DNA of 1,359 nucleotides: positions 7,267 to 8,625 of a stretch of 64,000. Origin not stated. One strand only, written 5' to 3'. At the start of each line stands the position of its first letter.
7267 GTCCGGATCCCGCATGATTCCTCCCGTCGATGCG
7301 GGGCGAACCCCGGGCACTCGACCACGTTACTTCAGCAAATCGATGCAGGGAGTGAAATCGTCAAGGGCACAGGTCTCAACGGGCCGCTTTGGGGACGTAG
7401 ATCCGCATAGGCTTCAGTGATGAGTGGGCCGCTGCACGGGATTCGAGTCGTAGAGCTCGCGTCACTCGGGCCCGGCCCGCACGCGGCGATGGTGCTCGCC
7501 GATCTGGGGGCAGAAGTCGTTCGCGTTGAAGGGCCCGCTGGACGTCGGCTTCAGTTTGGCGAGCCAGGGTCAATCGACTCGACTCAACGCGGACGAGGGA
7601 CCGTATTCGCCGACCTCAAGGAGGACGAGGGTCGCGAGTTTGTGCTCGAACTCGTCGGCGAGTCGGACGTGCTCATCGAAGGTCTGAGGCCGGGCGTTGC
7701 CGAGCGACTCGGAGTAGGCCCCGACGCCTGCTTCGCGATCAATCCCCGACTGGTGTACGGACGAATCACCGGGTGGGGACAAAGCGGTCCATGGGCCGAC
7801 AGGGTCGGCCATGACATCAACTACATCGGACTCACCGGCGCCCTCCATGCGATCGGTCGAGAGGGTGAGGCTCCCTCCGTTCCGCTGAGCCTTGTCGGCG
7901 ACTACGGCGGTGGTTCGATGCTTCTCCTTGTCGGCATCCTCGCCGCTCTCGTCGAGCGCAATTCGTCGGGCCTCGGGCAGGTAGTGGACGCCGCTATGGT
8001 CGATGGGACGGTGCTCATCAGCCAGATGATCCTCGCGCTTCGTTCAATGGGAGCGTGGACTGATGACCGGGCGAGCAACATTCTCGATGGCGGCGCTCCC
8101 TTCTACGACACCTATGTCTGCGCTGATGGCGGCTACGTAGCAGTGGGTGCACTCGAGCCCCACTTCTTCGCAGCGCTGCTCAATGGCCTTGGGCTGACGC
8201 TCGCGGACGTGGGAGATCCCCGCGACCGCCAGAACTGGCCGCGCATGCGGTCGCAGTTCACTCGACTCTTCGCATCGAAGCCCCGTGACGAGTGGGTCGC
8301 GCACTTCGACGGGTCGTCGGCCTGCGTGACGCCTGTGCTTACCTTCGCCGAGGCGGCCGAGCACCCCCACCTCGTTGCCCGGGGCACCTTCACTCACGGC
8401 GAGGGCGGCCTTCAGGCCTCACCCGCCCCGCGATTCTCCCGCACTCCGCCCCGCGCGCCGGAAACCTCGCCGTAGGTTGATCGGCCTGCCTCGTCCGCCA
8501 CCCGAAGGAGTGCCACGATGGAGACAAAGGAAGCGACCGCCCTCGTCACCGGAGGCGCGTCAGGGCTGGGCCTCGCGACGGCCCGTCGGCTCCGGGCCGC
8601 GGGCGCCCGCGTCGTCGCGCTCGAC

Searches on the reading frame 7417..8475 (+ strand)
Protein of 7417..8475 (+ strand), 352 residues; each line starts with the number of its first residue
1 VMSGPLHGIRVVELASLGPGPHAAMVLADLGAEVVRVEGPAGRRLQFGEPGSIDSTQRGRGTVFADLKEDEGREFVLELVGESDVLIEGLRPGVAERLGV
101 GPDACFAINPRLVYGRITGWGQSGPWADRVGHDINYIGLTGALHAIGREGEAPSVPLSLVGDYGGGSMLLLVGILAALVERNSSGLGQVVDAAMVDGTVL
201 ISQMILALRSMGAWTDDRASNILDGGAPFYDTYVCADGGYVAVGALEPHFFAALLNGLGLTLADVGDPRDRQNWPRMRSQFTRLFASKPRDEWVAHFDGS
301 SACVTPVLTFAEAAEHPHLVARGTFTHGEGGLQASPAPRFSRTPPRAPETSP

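Call 42: search_protein_families(library=pfam, proteins=[window:7417-8475:+], max_evalue=0.001)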
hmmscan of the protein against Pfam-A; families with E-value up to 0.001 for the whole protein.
window:7417-8475:+ (352 aa): 1 family
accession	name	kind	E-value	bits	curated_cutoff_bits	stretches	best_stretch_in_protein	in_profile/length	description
PF02515.22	CoA_transf_3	-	4.6e-83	279.8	23.3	1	6-352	1-360/366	CoA-transferase family III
